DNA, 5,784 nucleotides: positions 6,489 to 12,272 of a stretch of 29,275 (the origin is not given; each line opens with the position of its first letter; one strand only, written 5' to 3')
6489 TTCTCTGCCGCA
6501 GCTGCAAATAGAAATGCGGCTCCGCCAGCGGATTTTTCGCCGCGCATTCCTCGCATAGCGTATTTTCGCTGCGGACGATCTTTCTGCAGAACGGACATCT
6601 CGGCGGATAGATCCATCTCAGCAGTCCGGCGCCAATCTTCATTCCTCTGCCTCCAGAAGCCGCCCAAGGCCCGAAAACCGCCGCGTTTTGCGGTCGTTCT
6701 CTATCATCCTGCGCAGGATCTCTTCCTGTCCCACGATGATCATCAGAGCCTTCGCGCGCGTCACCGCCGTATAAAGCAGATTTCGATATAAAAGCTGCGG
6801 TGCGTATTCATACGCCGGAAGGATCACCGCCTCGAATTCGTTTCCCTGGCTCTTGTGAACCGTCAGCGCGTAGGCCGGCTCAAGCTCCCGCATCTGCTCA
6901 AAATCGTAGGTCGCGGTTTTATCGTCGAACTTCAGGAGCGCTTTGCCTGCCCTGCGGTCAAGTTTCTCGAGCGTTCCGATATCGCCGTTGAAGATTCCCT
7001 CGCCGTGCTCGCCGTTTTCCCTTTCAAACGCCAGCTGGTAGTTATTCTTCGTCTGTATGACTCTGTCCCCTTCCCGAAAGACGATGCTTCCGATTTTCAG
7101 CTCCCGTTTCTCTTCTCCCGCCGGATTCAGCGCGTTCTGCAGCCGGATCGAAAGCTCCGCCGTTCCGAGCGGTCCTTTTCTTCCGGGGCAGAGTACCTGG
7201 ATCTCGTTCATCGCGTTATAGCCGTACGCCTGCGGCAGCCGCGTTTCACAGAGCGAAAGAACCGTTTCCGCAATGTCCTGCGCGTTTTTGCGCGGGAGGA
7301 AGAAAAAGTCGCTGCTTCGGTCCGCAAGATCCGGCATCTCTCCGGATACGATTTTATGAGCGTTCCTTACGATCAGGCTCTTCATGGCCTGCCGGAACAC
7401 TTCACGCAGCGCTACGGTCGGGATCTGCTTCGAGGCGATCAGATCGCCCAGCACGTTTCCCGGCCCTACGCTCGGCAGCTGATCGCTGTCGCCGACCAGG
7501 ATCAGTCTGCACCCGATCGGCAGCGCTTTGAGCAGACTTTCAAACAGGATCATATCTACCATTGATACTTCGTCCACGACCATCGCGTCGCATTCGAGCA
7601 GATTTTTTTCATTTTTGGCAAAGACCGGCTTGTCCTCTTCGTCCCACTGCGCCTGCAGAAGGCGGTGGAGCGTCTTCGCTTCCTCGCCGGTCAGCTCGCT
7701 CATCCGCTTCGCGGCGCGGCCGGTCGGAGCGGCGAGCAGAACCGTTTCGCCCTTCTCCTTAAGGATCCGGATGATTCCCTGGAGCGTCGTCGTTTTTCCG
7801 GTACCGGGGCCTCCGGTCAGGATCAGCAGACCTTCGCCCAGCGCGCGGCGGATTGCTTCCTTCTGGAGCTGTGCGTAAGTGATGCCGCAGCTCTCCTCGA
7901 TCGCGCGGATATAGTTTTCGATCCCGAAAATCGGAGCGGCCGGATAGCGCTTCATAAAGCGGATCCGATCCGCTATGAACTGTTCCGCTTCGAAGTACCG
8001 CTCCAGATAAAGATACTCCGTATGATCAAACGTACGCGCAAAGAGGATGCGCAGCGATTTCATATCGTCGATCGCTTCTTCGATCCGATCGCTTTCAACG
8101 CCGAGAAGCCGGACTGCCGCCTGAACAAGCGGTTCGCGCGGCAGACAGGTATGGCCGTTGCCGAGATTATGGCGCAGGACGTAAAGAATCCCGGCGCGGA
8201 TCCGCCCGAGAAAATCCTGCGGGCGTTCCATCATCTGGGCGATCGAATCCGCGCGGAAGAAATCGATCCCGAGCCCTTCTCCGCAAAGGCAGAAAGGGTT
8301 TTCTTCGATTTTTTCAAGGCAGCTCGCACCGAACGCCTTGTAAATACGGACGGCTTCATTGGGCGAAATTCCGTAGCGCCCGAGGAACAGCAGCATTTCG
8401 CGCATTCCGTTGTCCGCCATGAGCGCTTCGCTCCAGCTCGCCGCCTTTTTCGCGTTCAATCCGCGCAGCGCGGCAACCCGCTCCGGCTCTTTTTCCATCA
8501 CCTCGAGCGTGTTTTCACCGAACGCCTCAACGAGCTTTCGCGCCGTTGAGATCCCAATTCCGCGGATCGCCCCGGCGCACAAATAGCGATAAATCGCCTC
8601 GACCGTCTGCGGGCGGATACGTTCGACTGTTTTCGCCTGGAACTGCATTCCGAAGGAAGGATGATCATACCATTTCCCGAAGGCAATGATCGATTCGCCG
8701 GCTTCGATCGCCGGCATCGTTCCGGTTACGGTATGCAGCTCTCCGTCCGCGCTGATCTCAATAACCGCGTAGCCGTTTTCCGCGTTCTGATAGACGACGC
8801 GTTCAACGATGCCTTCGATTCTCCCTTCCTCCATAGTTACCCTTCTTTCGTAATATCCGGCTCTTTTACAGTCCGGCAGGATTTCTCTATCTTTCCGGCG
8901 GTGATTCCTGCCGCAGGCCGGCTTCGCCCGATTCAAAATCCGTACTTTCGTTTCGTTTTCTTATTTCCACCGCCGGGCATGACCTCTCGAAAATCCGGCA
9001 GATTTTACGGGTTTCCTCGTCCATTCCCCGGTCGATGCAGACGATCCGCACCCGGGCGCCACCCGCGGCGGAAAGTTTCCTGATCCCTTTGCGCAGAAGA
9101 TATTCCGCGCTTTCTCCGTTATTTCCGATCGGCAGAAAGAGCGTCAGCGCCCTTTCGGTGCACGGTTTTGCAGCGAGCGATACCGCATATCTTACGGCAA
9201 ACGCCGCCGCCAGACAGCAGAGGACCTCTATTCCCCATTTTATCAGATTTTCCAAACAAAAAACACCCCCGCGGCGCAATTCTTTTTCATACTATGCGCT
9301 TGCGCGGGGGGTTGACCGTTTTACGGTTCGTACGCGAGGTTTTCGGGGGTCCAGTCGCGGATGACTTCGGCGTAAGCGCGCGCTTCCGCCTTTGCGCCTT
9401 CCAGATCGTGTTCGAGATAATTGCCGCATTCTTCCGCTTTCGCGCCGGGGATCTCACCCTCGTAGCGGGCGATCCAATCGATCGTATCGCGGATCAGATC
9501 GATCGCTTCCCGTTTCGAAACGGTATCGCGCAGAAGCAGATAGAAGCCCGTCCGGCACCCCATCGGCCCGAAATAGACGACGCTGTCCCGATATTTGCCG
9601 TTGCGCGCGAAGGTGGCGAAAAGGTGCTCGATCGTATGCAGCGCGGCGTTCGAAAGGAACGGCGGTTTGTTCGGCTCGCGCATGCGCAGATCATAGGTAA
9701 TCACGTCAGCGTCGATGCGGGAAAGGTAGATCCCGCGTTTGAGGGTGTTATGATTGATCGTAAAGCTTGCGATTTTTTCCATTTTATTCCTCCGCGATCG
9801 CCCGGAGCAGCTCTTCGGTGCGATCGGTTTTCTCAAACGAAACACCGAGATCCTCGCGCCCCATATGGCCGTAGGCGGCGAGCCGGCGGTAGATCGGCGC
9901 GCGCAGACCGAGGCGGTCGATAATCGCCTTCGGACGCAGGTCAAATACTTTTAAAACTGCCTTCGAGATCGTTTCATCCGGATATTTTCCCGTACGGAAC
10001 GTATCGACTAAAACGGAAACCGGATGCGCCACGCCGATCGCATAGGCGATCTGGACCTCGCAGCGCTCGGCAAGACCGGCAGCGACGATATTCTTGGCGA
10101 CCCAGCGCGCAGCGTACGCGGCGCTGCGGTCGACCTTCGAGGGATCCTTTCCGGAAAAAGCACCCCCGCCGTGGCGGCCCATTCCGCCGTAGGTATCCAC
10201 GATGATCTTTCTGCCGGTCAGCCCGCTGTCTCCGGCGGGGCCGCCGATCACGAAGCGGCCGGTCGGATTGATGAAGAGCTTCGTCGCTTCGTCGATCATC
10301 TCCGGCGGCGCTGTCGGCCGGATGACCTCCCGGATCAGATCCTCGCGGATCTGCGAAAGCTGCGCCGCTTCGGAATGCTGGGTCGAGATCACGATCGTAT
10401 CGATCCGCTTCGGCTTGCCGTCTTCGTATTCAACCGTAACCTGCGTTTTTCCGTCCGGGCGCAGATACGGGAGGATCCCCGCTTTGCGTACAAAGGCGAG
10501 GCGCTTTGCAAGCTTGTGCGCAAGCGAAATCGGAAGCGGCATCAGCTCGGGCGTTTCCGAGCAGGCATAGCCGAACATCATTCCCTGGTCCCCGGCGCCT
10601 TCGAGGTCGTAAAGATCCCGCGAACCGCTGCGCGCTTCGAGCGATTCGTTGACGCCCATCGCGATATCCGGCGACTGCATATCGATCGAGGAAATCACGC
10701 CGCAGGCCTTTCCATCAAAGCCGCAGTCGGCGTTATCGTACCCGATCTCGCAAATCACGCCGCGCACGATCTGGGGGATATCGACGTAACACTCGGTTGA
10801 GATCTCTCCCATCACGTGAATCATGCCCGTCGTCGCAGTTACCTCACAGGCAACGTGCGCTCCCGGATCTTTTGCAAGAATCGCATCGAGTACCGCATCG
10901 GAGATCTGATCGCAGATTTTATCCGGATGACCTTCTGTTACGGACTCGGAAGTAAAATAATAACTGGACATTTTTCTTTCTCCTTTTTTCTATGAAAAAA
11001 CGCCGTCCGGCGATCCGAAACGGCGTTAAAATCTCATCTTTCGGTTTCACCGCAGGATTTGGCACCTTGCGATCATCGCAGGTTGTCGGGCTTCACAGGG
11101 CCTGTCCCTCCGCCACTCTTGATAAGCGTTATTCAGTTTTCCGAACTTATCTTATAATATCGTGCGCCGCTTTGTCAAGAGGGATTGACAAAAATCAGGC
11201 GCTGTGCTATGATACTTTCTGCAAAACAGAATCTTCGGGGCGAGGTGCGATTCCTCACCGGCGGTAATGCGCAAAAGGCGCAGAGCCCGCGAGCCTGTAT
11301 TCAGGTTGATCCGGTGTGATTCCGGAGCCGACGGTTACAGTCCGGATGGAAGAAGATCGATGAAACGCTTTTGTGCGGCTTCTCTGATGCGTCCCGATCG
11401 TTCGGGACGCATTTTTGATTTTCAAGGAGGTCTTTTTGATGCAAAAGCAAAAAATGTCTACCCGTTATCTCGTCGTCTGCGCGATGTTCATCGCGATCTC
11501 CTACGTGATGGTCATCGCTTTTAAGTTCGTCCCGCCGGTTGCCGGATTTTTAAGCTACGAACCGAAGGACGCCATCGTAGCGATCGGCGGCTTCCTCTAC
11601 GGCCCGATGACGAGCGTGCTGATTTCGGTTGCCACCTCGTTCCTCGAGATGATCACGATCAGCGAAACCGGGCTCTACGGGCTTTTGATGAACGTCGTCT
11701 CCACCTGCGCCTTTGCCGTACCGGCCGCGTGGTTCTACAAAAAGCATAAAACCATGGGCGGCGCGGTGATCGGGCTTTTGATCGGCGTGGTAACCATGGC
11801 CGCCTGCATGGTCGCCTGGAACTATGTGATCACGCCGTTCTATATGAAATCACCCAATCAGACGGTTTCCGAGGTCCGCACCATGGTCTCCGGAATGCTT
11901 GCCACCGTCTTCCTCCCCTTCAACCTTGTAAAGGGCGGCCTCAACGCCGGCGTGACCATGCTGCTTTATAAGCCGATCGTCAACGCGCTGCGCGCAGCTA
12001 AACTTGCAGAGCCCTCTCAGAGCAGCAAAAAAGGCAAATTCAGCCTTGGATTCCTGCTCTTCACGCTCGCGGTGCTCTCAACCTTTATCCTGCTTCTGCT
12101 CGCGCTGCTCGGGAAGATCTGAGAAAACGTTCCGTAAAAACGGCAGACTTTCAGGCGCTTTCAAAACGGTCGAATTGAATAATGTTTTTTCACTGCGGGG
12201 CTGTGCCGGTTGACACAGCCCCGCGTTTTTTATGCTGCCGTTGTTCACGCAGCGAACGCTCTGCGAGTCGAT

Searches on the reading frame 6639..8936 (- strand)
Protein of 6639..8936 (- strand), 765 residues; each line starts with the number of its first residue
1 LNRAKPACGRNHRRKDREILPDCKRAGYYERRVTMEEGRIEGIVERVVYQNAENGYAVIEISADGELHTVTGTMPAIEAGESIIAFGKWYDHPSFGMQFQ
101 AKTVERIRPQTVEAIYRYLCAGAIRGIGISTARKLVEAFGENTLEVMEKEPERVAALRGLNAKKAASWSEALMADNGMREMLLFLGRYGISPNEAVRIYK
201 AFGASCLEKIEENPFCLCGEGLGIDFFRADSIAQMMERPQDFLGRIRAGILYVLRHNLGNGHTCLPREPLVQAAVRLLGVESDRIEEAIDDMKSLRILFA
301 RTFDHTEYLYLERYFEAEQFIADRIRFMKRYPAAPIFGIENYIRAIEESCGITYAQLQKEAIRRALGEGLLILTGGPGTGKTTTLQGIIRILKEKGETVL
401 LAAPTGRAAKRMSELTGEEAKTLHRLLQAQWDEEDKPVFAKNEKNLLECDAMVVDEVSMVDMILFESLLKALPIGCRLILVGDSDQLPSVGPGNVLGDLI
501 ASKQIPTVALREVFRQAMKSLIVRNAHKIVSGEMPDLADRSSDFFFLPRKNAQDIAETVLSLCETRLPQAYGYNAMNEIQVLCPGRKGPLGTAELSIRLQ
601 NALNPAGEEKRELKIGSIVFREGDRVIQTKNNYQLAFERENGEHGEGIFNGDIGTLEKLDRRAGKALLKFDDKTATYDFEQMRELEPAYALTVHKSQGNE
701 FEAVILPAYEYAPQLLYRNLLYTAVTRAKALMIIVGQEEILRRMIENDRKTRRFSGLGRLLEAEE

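Call 20: search_protein_families(library=pfam, proteins=[window:6639-8936:-], max_evalue=0.001)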
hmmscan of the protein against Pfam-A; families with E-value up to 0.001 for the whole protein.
window:6639-8936:- (765 aa): 14 families
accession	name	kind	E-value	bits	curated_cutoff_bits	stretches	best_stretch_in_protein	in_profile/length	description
PF13245.12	AAA_19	-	3.1e-44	150.8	25.1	1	358-492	1-134/134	AAA domain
PF13604.12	AAA_30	-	5.1e-41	140.9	27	1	354-535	2-174/191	AAA domain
PF14490.11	HHH_RecD2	-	2e-30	105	27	1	176-264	3-92/92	ATP-dependent RecD2 DNA helicase HHH domain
PF23139.1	OB_YrrC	-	1.6e-23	82.9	27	1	39-109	3-76/76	ATP-dependent DNA helicase YrrC, OB-fold domain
PF18335.7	SH3_13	-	2.5e-18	66.1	41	1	598-670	4-65/65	ATP-dependent RecD-like DNA helicase SH3 domain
PF13538.12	UvrD_C_2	-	2.8e-17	62.7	27.4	1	687-735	1-52/52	UvrD-like helicase C-terminal domain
PF13086.12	AAA_11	-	8.5e-11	42.5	27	1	357-415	5-71/257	AAA domain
PF01443.25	Viral_helicase1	-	1.9e-10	41.4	21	1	619-735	116-227/228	Viral superfamily 1 RNA helicase core domain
PF05970.20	PIF1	-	2.2e-08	34.4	25.9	1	369-472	23-126/223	PIF1-like helicase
PF14520.12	HHH_5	-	8.3e-06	26.6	27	1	124-172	7-55/57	Helix-hairpin-helix domain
PF13401.12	AAA_22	-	2.9e-05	24.8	27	1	367-484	4-124/130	AAA domain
PF05127.21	NAT10_TcmA_helicase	-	0.00016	22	22.7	1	372-471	1-112/176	RNA cytidine acetyltransferase NAT10/TcmA, helicase domain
PF00580.27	UvrD-helicase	-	0.00038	20.7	23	0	358-414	5-63/271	UvrD/REP helicase N-terminal domain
PF00437.27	T2SSE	-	0.00049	19.3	24.9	1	355-397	127-171/370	Type II/IV secretion system protein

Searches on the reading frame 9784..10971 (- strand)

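Call 20: search_protein_families(library=pfam, proteins=[window:9784-10971:-], max_evalue=0.001)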
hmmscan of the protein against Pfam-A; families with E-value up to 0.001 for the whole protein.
window:9784-10971:- (395 aa): 3 families
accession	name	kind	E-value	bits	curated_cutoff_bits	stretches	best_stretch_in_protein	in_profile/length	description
PF02773.21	S-AdoMet_synt_C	-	6.3e-68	227.5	25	1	242-375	1-134/138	S-adenosylmethionine synthetase, C-terminal domain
PF02772.21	S-AdoMet_synt_M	-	2.1e-51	173.5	29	1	124-240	2-120/120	S-adenosylmethionine synthetase, central domain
PF00438.25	S-AdoMet_synt_N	-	4e-43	146.4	33.1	1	4-101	2-99/99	S-adenosylmethionine synthetase, N-terminal domain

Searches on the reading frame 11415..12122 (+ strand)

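Call 20: search_protein_families(library=pfam, proteins=[window:11415-12122:+], max_evalue=0.001)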
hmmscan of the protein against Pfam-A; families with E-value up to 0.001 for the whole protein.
window:11415-12122:+ (235 aa): 2 families
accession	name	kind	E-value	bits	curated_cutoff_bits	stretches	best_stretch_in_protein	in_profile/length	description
PF12822.12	ECF_trnsprt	-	1.6e-20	74.3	30.7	1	17-185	1-169/169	ECF transporter, substrate-specific component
PF07155.17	ECF-ribofla_trS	-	8.4e-06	26.3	26.7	1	13-188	1-170/172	ECF-type riboflavin transporter, S component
